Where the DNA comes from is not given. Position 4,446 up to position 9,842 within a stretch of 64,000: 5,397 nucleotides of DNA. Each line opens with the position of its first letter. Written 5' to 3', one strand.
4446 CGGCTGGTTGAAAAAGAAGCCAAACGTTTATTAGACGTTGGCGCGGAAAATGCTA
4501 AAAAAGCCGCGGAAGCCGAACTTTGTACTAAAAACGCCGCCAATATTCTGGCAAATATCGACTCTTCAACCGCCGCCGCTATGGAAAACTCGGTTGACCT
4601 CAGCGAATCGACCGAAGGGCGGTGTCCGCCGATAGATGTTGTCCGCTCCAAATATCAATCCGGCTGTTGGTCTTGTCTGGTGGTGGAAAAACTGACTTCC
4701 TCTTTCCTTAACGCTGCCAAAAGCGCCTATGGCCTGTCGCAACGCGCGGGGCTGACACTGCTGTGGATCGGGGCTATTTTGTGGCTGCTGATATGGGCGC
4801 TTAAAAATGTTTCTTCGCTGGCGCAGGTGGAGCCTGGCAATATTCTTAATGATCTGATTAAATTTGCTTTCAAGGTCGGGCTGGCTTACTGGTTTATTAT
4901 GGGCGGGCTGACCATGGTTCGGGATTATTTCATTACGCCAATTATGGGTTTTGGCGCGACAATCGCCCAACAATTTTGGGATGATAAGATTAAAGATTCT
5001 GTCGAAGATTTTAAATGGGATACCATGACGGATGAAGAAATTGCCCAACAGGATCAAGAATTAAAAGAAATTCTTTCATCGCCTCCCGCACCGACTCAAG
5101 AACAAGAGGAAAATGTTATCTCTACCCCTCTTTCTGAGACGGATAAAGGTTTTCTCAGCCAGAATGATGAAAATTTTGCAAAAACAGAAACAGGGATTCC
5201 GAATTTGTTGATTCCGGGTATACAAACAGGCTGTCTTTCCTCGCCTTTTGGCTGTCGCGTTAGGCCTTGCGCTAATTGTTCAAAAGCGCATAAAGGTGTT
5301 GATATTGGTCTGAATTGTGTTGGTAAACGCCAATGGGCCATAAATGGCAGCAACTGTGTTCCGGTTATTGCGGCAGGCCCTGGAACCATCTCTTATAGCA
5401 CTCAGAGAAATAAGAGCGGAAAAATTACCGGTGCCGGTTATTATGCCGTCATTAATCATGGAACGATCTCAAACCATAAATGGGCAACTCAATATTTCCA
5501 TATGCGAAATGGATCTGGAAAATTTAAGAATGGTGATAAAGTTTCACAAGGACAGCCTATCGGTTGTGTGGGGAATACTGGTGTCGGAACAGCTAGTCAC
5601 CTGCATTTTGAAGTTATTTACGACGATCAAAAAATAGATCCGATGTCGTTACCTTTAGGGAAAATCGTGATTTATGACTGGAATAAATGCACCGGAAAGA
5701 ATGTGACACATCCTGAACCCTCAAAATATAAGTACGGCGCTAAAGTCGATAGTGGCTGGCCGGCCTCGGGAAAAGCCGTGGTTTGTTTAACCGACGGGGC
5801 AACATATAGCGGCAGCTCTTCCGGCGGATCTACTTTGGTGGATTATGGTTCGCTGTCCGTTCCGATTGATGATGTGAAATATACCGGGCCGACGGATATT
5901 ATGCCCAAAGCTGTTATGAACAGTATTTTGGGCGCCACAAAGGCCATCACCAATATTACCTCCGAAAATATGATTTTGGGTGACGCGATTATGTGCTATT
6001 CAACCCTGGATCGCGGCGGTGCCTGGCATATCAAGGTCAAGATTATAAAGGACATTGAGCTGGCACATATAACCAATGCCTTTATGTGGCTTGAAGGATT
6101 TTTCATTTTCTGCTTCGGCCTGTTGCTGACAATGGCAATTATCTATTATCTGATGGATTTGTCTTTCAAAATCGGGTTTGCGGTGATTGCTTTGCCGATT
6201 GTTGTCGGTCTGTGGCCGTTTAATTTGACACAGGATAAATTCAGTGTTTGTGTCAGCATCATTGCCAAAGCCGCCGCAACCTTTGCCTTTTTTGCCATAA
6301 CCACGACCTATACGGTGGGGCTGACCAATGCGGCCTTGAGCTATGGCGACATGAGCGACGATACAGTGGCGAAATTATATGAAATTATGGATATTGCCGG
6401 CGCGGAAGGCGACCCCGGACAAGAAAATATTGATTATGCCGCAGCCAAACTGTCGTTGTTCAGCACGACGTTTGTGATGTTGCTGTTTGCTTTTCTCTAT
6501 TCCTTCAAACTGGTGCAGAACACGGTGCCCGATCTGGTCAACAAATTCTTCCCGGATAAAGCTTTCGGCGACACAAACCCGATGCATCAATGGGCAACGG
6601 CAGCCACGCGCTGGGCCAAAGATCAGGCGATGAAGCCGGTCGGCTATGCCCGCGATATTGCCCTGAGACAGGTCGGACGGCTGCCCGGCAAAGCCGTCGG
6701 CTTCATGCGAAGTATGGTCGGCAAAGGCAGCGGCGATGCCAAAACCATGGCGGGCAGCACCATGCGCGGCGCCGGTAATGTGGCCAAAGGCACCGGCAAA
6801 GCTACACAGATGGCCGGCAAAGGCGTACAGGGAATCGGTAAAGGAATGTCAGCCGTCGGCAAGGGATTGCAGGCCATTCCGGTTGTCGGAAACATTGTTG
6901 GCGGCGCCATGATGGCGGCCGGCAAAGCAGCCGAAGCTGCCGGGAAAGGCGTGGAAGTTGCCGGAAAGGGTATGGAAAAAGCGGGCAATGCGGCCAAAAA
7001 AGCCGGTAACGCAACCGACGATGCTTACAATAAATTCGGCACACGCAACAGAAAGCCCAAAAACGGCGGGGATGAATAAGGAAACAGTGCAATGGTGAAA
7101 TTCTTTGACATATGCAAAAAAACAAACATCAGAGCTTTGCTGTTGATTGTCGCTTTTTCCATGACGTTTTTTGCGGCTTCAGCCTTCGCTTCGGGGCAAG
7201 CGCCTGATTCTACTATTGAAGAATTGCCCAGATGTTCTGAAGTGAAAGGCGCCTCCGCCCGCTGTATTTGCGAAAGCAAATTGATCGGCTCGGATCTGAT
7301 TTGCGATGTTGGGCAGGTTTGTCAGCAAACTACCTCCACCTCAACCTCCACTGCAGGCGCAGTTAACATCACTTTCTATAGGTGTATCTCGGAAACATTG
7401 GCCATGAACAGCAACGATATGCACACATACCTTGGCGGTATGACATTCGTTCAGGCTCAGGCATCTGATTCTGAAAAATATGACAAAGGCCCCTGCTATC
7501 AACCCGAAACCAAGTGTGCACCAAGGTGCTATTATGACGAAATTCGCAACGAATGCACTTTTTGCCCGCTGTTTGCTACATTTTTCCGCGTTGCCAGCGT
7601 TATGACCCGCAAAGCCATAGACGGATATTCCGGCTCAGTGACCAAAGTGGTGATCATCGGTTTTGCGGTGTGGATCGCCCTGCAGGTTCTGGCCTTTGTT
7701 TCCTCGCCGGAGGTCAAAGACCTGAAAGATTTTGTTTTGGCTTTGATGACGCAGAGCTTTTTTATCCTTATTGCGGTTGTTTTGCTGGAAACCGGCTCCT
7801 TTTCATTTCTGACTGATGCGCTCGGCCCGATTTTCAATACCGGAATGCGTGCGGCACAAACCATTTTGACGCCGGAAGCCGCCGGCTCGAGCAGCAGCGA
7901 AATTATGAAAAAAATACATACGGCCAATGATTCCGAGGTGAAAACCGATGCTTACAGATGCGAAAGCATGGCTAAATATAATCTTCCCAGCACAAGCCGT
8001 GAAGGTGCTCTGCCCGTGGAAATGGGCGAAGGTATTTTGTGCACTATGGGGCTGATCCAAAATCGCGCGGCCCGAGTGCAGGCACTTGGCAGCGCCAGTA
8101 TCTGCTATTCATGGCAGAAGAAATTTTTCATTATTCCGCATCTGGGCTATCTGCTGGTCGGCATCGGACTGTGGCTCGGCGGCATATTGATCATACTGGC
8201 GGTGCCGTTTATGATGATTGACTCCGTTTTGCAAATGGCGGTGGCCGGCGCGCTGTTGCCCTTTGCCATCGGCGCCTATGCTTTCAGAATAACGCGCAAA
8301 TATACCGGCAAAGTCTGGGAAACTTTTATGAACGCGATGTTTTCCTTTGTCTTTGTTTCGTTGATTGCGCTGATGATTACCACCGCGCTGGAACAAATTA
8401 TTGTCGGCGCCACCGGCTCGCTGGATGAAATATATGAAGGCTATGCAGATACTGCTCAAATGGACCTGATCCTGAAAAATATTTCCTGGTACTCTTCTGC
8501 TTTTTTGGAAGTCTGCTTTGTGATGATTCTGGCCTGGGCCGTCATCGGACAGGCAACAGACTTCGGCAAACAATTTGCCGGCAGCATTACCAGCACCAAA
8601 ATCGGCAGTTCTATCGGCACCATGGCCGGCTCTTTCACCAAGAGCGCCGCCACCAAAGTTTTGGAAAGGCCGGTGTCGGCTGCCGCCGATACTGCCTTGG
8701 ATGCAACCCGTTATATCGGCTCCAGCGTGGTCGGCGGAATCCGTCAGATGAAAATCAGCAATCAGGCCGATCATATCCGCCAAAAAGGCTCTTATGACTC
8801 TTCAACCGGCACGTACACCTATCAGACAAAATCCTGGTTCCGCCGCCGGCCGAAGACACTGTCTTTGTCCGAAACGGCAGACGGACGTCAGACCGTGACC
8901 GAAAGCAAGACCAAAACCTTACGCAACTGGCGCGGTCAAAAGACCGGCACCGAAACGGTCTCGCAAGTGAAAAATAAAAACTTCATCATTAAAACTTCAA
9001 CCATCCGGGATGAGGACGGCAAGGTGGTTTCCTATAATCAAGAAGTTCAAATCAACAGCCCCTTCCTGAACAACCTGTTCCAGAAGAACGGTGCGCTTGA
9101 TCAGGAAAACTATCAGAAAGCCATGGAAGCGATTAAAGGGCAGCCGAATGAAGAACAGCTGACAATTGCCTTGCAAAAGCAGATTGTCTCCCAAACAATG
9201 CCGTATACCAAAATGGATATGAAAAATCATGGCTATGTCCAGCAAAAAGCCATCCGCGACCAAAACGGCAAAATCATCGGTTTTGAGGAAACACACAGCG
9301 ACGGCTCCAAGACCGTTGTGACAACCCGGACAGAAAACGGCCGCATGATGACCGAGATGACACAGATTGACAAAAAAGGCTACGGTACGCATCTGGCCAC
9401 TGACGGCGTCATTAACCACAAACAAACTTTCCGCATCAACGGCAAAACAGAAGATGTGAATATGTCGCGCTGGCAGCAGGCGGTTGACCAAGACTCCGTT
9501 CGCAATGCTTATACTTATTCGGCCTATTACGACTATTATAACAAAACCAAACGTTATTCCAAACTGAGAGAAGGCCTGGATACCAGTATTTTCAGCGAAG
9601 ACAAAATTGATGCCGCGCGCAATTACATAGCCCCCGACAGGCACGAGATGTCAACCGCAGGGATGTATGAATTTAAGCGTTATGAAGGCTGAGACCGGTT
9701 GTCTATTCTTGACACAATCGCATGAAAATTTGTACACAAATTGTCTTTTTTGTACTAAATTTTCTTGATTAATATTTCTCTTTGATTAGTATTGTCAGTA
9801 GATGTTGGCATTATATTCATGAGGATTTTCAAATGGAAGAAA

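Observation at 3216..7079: A VirB6 paralog carries its own cell-wall hydrolases: a lysozyme-like N-domain plus an M23 endopeptidase in a periplasmic loop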

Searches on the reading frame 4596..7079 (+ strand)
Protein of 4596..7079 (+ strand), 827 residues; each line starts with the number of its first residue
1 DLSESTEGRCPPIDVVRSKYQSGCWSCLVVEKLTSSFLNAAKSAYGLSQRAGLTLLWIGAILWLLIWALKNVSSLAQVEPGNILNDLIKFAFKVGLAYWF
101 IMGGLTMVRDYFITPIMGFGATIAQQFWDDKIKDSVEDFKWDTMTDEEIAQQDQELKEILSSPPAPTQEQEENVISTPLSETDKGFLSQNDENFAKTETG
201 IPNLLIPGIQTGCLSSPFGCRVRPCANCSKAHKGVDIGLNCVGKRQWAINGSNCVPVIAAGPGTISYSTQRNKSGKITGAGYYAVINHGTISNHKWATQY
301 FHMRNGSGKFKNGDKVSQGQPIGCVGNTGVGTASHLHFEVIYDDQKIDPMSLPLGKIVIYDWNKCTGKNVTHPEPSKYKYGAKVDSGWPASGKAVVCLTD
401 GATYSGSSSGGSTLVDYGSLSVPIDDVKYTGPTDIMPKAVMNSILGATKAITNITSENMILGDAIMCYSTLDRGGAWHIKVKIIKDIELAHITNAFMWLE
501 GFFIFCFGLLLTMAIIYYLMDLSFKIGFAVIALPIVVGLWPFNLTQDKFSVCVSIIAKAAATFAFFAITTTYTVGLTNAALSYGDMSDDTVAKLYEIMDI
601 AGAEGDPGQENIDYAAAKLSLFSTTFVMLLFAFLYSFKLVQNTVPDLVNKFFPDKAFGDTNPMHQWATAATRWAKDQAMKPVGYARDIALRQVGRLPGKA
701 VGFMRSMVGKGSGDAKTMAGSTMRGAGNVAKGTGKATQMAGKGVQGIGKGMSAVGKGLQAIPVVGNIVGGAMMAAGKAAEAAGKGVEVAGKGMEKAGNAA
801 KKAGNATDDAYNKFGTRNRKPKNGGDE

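Call 11: search_protein_families(library=pfam, proteins=[window:4596-7079:+], max_evalue=10)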
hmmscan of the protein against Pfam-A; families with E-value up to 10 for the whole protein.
window:4596-7079:+ (827 aa): 1 family
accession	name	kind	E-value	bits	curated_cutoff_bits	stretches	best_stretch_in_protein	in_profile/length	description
PF01551.29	Peptidase_M23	-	1.2e-16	61.1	28.7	1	252-349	11-96/96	Peptidase family M23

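Call 53: predict_structure(alignment_id=A5)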
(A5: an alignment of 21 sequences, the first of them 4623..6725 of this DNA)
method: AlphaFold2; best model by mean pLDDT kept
length: 701 residues; sequences in the alignment: 21
mean_pLDDT: 68.7   pTM: 0.49
mean pLDDT of the five models: 68.7, 68.0, 66.0, 65.9, 61.1
residues with pLDDT >= 90: 60; 70-90: 354; 50-70: 154; < 50: 133
segments of 3 or more residues with pLDDT < 50: 129-136, 153-176, 232-243, 376-414, 648-663, 669-672, 674-678, 683-701
pLDDT, mean of each block of 10 residues (from residue 1): 72 74 83 88 94 91 69 85 92 86 82 73 53 45 62 39 33 49 64 71 56 57 69 40 64 89 79 89 89 76 84 76 73 87 76 62 53 48 30 29 33 56 80 78 79 87 80 59 84 85 78 81 90 83 83 79 74 62 79 75 79 77 78 71 56 43 47 48 44 39 30
secondary structure, 60 per line:
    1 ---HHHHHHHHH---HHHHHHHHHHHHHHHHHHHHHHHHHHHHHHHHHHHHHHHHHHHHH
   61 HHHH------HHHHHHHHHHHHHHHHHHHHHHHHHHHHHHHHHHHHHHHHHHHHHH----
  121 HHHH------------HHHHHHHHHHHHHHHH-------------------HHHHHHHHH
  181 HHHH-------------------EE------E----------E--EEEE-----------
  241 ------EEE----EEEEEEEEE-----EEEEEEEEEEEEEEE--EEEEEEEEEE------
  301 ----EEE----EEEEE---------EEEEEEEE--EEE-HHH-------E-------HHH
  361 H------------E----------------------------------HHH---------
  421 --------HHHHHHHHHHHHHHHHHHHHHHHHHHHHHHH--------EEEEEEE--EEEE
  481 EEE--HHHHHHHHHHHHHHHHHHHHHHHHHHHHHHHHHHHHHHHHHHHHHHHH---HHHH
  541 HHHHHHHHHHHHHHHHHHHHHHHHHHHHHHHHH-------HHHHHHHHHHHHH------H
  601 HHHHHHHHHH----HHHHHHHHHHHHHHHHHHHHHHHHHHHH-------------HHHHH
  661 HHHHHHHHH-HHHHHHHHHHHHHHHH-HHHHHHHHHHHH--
elements in order (helices of 4 or more, strands of 3 or more residues): H4-12 H16-64 H71-116 H121-124 H137-152 H172-184 E226-229 E247-249 E254-262 E268-282 E285-294 E305-307 E312-316 E326-333 E336-338 H358-361 H429-459 E468-474 E477-483 H486-533 H537-573 H581-593 H600-610 H615-642 H656-669 H671-686 H688-699

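Call 56: fold_search(model_id=the predicted structure, library=pdb)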
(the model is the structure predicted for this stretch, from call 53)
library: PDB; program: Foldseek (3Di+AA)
matches with E <= 10: 371; with E <= 0.001: 42
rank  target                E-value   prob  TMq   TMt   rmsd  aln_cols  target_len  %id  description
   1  6ue4_A                8.5e-06  1.00  0.16  0.30   2.7       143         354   30  ShyA Endopeptidase from Vibrio cholerae (Closed form) (released 2020-05-27)
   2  6u2a                  1.3e-05  1.00  0.15  0.29   9.7       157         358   29  ShyA endopeptidase from Vibrio cholera (open form) (released 2020-05-27)
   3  6ue4_B                1.7e-05  1.00  0.15  0.29   3.5       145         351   28  ShyA Endopeptidase from Vibrio cholerae (Closed form) (released 2020-05-27)
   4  2gu1                  2.1e-05  1.00  0.15  0.31   4.3       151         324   24  Crystal structure of a zinc containing peptidase from vibrio cholerae (released 2006-07-04)
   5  6jmx                  2.5e-05  1.00  0.16  0.41  14.5       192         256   21  Structure of open form of peptidoglycan peptidase (released 2020-01-15)
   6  5j1l_C                2.9e-05  1.00  0.14  0.53   8.3       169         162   25  Crystal structure of Csd1-Csd2 dimer I (released 2016-10-19)
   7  6jmy                  3.8e-05  1.00  0.17  0.42   9.9       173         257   21  Structure of wild type closed form of peptidoglycan peptidase (released 2020-01-15)
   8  6jmz                  4.8e-05  1.00  0.15  0.39  13.8       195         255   19  Structure of H247A mutant open form peptidoglycan peptidase (released 2020-01-15)
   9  7qrl_C                5.5e-05  1.00  0.14  0.58   8.4       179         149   19  LytM domain of DipM, a coordinator of a complex net of autolysins in Caulobacter crescentus (released 2023-06-21)
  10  5j1m_C                7.3e-05  1.00  0.14  0.54   9.0       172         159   25  Crystal structure of Csd1-Csd2 dimer II (released 2016-10-19)
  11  6smk_E                8.4e-05  1.00  0.15  0.70   3.4       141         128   23  Crystal structure of catalytic domain A109H mutant of prophage-encoded M23 protein EnpA from Enterococcus faecalis. (released 2020-09-09)
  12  4lxc_B                9.7e-05  1.00  0.15  0.41   7.7       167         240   24  The antimicrobial peptidase lysostaphin from Staphylococcus simulans (released 2014-07-09)
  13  5j1l_A                1.1e-04  1.00  0.14  0.55   9.3       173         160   25  Crystal structure of Csd1-Csd2 dimer I (released 2016-10-19)
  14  4lxc_C                1.3e-04  1.00  0.16  0.41   8.8       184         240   23  The antimicrobial peptidase lysostaphin from Staphylococcus simulans (released 2014-07-09)
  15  6jn1_A                1.4e-04  1.00  0.15  0.38  14.8       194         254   20  Structure of H247A mutant peptidoglycan peptidase complex with penta peptide (released 2020-01-15)
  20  4bh5_A                1.6e-04  1.00  0.14  0.66   5.3       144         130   20  LytM domain of EnvC, an activator of cell wall amidases in Escherichia coli (released 2013-07-03)
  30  8c0j_B                3.1e-04  1.00  0.14  0.67   5.7       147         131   21  Structure of AmiB enzymatic domain bound to the EnvC LytM domain (released 2023-06-14)
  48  3uz0_B                1.8e-03  1.00  0.16  0.71   4.7       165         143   19  Crystal Structure of SpoIIIAH and SpoIIQ Complex (released 2012-03-21)
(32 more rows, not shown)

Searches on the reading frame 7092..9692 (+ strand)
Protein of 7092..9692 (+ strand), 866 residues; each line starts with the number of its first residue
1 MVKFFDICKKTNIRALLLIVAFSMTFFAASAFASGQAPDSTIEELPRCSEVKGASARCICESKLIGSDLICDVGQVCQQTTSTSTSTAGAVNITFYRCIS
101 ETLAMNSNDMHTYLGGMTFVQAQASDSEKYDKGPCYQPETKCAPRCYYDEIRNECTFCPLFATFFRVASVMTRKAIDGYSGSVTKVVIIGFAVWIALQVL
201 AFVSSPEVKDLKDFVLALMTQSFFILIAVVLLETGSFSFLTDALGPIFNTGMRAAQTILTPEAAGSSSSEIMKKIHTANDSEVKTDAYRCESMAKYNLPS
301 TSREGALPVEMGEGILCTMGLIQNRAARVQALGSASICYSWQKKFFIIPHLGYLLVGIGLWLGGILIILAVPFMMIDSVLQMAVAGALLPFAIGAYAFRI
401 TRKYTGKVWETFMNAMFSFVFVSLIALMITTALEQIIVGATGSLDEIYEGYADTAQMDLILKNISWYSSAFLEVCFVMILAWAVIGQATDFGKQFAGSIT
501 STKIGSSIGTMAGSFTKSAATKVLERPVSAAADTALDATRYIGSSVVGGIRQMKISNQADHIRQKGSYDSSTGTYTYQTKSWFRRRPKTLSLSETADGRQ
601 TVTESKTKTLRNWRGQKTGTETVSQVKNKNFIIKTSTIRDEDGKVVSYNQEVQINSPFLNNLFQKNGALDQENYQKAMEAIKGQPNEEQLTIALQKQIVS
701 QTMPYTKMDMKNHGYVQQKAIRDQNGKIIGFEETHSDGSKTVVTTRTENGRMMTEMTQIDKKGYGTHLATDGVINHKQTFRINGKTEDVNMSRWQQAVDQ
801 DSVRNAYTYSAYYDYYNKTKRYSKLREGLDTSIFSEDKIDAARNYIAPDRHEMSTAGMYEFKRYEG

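Call 5: search_protein_families(library=pfam, proteins=[window:7092-9692:+], max_evalue=0.01)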
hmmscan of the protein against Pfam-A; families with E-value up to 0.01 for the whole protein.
window:7092-9692:+ (866 aa): 1 family
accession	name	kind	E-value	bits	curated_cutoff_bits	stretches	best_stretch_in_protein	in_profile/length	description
PF04610.19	TrbL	-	1.2e-07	32.2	25.9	1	346-445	94-191/215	TrbL/VirB6 plasmid conjugal transfer protein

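Call 6: search_protein_families(library=ncbifam, proteins=[window:7092-9692:+], max_evalue=0.01)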
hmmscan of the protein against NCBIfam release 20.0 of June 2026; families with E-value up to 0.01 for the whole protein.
window:7092-9692:+ (866 aa): 0 families
